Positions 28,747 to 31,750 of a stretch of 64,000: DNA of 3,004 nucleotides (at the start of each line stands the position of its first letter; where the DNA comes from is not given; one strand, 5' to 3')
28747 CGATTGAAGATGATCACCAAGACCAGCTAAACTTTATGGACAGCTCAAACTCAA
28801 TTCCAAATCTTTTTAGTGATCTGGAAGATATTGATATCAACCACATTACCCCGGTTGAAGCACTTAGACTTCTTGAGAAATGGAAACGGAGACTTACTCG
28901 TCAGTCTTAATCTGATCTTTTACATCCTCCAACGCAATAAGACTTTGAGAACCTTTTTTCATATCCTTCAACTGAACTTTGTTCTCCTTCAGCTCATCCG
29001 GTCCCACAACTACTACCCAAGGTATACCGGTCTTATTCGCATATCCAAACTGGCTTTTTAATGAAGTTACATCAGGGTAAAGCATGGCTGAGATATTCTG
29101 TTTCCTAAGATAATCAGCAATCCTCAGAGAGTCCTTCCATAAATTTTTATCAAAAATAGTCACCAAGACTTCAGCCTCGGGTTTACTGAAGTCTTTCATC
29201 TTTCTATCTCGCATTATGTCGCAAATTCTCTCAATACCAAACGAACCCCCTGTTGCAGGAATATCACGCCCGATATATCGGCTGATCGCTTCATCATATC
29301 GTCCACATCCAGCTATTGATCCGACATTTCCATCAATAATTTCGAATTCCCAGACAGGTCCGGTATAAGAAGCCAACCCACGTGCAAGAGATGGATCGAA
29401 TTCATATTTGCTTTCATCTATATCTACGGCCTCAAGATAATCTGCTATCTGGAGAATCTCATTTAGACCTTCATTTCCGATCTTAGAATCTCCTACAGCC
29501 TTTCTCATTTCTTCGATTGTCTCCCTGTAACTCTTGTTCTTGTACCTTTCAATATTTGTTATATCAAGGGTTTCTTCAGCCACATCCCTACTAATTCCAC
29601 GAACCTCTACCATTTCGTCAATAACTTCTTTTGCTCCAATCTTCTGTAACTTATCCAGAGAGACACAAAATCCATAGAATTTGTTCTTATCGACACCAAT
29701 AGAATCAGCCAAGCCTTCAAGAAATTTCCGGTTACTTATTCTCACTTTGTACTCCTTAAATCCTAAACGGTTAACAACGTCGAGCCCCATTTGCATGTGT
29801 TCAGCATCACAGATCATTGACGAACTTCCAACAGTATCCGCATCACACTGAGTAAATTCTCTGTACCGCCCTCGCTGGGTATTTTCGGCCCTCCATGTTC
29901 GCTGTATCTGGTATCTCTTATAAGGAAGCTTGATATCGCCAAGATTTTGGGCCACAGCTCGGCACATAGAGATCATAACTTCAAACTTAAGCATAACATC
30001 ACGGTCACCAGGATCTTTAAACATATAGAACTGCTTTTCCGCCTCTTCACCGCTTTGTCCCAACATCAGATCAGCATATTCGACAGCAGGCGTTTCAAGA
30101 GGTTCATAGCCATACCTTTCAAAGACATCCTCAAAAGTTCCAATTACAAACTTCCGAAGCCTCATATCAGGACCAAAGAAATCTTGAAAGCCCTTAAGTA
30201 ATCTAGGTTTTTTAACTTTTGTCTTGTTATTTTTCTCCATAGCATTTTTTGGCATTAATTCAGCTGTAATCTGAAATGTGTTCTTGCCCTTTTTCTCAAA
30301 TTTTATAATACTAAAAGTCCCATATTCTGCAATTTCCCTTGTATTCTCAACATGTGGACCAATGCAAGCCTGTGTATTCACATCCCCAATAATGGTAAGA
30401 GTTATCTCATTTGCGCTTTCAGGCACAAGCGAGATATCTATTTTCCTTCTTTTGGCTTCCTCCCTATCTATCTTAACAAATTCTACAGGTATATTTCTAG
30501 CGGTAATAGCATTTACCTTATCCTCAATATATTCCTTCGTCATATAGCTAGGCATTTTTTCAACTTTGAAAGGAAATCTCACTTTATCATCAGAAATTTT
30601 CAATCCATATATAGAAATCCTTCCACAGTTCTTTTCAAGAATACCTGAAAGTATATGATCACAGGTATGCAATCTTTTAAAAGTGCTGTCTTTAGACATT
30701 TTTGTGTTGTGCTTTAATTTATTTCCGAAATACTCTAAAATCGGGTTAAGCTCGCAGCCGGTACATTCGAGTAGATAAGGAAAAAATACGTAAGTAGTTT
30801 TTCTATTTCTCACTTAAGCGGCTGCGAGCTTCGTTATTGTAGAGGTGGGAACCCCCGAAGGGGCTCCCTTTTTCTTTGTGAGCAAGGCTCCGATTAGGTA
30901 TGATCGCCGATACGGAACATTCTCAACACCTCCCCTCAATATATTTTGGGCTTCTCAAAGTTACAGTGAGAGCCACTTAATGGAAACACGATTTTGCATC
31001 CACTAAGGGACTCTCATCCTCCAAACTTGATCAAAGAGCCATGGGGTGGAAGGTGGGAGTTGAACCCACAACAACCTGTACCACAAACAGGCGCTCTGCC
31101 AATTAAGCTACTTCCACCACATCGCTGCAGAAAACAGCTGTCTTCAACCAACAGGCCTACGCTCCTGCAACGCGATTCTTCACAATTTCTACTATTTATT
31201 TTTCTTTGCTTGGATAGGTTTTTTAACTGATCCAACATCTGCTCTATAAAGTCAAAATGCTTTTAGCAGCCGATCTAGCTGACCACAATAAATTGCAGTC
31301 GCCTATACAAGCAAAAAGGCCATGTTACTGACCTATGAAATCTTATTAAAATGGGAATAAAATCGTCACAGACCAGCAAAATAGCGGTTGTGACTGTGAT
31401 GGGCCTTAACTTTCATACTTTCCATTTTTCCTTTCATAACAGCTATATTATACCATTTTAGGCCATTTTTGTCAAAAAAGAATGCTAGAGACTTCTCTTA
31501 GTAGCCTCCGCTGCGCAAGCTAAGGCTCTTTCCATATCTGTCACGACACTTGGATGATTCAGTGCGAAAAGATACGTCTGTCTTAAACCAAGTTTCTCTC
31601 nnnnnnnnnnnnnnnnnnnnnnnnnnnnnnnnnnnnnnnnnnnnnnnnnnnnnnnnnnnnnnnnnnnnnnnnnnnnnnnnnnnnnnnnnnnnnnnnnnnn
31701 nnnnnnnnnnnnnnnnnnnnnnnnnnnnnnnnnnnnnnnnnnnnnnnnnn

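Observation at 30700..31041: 342-nt structured region between tRNA-His and hisS, with strand-specific G-U support for minus-strand RNA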

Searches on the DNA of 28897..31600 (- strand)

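Call 6: search_rna_families(source=window, start=30500, end=31300, threshold=evalue, max_evalue=10, show_alignments=4)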
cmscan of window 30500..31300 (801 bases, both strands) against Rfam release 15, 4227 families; matches with E-value up to 10: 9.
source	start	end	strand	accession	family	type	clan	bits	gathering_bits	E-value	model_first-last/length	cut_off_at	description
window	31045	31117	-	RF00005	tRNA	Gene; tRNA;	CL00001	65.1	29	8.5e-14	1-71/71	no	tRNA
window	30725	30780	-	RF00184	PVX_3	Cis-reg;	-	22.7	42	0.018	1-54/54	no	Potato virus X cis-acting regulatory element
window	30768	30814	+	RF03378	mir-7398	Gene; miRNA;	-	17.9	44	1.4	1-60/60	no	mir-7398 microRNA precursor family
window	31153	31189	-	RF02751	ES036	Gene; sRNA;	-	17.7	37.6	1.5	1-43/43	no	ES036 (CssrF) sRNA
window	31044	31117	+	RF04354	Plastid-ycf2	Cis-reg;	-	16.2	65.7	2.6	1-75/75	no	Plastid-ycf2 5UTR RNA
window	30952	31033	-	RF00967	mir-281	Gene; miRNA;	-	15.8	70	4.9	1-86/86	no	mir-281 microRNA precursor family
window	31046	31117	-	RF01684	mascRNA-menRNA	Gene;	-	15.1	42.5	5.1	1-56/56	no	MALAT1-associated small cytoplasmic RNA/MEN beta RNA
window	30774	30870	-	RF00519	suhB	Gene; sRNA;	CL00108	13.5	41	6.8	1-77/77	no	Makes More Granules Regulator RNA (mmgR)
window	30523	30635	-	RF02191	TCL6_1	Gene; lncRNA;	-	12.7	60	4.5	1-113/113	no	T-cell leukemia/lymphoma 6 conserved region 1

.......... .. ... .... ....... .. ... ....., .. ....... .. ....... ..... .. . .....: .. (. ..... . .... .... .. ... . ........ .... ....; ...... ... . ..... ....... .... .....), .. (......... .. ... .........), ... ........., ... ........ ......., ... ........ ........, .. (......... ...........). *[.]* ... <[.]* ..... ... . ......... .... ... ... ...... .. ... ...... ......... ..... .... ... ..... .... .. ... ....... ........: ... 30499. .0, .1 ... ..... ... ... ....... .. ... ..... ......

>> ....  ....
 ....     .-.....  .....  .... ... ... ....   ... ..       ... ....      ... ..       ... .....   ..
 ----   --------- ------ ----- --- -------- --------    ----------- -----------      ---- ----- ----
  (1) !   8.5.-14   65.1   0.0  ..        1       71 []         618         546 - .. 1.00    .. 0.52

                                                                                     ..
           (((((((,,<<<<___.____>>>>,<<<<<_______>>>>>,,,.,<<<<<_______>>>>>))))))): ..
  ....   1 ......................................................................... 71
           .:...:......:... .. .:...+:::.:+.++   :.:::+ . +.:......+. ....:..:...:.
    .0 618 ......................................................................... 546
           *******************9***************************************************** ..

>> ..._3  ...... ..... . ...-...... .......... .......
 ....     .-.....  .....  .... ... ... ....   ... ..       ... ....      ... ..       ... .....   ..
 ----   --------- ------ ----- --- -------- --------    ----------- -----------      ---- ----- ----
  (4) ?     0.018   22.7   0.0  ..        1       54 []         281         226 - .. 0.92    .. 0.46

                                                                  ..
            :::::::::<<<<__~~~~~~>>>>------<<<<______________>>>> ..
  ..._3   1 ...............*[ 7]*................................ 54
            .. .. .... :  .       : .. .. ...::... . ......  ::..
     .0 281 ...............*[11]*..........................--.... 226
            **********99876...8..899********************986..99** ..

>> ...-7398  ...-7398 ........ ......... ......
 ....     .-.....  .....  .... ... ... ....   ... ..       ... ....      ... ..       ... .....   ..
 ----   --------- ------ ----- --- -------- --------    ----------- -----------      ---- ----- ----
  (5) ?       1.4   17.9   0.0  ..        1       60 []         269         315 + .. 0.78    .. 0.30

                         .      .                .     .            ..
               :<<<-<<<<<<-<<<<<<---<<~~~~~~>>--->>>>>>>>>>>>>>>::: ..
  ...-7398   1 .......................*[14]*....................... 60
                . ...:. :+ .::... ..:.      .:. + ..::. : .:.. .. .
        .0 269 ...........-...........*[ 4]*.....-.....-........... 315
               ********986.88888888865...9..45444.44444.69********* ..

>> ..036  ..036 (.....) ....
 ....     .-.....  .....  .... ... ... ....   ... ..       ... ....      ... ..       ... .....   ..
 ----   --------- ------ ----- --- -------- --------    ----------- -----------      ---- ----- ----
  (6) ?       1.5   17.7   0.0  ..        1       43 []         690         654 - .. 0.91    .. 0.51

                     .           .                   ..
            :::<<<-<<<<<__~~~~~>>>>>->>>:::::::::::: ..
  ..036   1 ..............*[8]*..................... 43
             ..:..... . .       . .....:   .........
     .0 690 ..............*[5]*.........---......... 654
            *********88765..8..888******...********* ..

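Call 22: search_rna_families(source=window, start=31100, end=31600, threshold=evalue, max_evalue=10, show_alignments=2)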
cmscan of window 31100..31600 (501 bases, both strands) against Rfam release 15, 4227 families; matches with E-value up to 10: 4.
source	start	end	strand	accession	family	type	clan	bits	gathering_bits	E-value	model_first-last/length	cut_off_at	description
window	31323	31463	-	RF02414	rli60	Gene; sRNA;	-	20.2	60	3.7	1-191/191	no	Listeria sRNA rli60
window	31153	31189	-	RF02751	ES036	Gene; sRNA;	-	17.7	37.6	0.96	1-43/43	no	ES036 (CssrF) sRNA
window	31328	31376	-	RF00133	SNORD33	Gene; snRNA; snoRNA; CD-box;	CL00054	16.4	44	5.3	1-85/85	no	Small nucleolar RNA Z195/SNORD33/SNORD32 family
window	31382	31445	-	RF01421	snoR114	Gene; snRNA; snoRNA; CD-box;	-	14.5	45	8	1-87/87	no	small nucleolar RNA snoR114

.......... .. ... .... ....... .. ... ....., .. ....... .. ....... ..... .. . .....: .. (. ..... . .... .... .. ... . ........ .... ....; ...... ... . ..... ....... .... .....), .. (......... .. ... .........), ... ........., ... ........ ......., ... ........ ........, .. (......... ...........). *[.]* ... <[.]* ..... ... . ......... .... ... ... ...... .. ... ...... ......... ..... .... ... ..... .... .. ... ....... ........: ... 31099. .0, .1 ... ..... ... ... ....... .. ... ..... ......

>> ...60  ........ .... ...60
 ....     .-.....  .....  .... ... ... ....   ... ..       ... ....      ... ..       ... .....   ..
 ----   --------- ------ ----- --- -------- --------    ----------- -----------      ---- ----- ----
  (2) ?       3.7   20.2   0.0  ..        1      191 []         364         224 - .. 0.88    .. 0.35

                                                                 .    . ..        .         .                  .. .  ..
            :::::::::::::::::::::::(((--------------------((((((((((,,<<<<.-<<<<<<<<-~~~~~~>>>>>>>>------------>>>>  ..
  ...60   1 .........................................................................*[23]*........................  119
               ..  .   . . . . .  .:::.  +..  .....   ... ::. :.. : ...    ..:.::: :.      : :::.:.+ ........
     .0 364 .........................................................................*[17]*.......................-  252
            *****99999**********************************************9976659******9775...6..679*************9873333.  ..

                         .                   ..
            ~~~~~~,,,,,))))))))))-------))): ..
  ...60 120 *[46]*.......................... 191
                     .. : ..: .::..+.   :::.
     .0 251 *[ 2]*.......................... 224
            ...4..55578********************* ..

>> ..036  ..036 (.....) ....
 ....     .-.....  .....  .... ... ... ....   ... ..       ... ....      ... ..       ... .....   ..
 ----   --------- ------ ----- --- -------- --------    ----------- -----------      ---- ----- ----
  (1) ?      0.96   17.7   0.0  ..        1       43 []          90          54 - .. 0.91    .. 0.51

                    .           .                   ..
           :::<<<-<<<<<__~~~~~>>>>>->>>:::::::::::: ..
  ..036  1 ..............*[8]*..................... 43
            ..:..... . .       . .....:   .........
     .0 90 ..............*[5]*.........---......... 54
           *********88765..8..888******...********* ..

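Call 38: build_rna_model(alignment_id=A3, structure=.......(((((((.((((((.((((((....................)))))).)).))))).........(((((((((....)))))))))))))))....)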
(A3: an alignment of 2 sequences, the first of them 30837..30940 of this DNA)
Model R1 built from alignment A3 (2 sequences, 104 columns); structure: as given.
model positions 104; base pairs 28; branch points 1; effective number of sequences 0.69; information 0.59 bits per position. Calibrated on 0.2 Mb of random sequence (short: E-values are rough).
structure used (alignment columns):
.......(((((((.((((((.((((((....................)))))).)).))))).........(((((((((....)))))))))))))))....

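Call 39: search_with_rna_model(model_id=R1, sources=[window, L001, L003, L004, L005, L006, L007, L008, L009, L010, L011, L012, L013, L014, L015, L016, L017, L018, L019, L020, L021, L022, L023, L024, L025, L026, L027, L028, L029, L030, L031, L032, L033, L034, L035, L036, L037, L038, L039, L040, L041, L042, L043, L044, L045, L046, L047, L048, L049, L050, L051, L052, L053, L054, L055, L056, L057, L058, L059, L060, L061, L062, L063, L064, L065, L066, L067, L068, L069, L070, L071, L072, L073, L074, L075, L076, L077, L078, L079, L080, L081, L082, L083], max_evalue=10, show_alignments=3)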
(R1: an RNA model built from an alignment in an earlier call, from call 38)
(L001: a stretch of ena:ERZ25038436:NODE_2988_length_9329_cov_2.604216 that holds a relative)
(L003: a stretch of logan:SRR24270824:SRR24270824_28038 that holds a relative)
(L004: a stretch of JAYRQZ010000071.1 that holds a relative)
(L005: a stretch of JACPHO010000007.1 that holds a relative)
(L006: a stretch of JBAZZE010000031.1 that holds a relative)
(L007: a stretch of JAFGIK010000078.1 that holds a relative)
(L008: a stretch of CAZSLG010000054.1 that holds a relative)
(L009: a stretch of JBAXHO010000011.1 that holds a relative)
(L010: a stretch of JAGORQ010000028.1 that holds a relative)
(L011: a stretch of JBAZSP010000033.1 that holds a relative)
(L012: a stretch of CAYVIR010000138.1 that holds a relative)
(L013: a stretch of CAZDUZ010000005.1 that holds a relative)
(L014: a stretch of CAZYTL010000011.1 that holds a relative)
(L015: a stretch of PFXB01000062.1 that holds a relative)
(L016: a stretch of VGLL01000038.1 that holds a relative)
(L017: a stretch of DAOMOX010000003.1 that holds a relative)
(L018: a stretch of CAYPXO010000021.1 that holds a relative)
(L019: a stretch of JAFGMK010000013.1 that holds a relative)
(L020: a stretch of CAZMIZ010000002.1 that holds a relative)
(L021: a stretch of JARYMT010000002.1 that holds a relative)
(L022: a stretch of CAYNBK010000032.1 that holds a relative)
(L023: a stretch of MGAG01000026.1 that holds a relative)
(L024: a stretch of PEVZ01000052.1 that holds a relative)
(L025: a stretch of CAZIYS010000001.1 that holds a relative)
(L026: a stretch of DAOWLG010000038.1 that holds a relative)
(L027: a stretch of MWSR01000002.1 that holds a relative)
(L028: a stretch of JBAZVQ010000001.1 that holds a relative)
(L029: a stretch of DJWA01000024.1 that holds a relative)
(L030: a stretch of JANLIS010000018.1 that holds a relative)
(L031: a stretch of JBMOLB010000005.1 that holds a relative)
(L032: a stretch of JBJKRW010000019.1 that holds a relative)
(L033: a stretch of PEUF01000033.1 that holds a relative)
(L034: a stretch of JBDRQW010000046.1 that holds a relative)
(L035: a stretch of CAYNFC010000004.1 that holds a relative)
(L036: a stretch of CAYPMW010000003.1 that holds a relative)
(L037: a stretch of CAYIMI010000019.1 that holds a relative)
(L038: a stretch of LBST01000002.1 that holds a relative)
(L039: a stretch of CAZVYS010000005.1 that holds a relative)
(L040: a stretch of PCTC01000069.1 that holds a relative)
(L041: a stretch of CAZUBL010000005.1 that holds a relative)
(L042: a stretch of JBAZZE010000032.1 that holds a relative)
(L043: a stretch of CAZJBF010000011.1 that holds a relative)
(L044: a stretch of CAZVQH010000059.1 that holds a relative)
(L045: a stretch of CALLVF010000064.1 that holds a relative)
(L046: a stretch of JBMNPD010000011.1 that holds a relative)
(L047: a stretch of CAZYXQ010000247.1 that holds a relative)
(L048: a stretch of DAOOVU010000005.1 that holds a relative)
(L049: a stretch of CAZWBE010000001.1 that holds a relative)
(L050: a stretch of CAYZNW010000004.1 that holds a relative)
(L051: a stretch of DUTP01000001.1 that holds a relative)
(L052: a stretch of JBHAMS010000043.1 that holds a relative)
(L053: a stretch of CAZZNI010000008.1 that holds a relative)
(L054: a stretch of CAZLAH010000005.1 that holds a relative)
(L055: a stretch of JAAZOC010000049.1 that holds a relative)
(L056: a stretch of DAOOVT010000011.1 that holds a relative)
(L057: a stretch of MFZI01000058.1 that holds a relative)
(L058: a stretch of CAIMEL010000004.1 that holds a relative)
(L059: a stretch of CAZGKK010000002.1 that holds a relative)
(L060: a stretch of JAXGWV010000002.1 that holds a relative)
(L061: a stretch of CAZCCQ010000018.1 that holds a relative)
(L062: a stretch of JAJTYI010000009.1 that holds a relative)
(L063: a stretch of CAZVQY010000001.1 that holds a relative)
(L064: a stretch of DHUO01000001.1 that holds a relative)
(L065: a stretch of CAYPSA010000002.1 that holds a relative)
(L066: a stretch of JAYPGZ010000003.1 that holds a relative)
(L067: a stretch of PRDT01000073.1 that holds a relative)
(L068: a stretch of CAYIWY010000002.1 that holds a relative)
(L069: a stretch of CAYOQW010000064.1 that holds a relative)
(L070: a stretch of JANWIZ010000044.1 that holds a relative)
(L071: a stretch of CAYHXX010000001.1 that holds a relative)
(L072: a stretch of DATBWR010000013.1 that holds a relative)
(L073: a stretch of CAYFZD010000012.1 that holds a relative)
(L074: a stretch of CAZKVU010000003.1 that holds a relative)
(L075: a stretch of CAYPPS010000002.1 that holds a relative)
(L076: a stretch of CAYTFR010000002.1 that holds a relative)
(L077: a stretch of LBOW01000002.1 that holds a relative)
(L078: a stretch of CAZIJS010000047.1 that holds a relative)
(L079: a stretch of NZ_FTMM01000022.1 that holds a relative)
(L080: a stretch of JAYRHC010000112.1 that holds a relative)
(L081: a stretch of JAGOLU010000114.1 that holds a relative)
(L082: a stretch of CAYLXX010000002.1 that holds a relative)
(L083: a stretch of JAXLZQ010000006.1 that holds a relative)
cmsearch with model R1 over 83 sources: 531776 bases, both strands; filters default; matches with E-value up to 10: 2.
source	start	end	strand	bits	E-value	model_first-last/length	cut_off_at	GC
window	30837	30940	-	134.8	8.1e-40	1-104/104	no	0.52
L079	5610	5666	-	9.7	7.6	1-104/104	no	0.46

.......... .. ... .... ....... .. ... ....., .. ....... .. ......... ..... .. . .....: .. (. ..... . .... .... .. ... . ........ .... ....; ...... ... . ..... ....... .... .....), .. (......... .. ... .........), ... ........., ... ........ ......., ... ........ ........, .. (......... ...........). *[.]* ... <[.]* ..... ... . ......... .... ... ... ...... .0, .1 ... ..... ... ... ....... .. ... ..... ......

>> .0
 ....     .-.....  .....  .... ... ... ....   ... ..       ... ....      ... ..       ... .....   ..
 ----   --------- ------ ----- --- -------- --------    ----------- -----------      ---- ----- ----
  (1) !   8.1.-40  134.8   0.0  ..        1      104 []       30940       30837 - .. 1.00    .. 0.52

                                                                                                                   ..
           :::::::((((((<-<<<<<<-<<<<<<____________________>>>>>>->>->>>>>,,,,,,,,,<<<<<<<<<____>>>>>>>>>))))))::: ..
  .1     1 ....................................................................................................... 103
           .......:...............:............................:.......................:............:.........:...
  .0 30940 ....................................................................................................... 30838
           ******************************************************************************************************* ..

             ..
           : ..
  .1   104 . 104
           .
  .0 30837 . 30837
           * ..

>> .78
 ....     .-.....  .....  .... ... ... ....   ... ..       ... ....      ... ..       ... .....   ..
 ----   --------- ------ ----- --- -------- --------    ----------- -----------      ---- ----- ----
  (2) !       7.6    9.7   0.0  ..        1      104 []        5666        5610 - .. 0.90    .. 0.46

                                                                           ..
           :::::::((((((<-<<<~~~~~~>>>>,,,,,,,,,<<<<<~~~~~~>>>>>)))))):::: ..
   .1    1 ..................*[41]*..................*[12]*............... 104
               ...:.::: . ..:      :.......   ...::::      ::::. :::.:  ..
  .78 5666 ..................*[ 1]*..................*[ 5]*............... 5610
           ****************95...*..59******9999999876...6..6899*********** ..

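Call 55: search_rna_families(sources=[L001, L003, L007, L013, L052], threshold=gathering)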
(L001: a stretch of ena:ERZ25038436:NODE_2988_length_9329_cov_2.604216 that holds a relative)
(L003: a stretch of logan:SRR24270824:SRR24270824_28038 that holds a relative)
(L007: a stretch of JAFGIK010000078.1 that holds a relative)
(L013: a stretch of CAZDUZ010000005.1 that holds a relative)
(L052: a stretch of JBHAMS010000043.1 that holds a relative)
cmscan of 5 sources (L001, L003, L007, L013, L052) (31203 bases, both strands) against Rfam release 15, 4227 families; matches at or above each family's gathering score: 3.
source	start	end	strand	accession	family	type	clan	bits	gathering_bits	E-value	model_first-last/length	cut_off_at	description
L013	1362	1433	+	RF00005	tRNA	Gene; tRNA;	CL00001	70.5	29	1.1e-13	1-71/71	no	tRNA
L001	2857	2927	+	RF00005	tRNA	Gene; tRNA;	CL00001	67.4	29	8e-13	1-71/71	no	tRNA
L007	432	505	+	RF00005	tRNA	Gene; tRNA;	CL00001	67.3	29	8.6e-13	1-71/71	no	tRNA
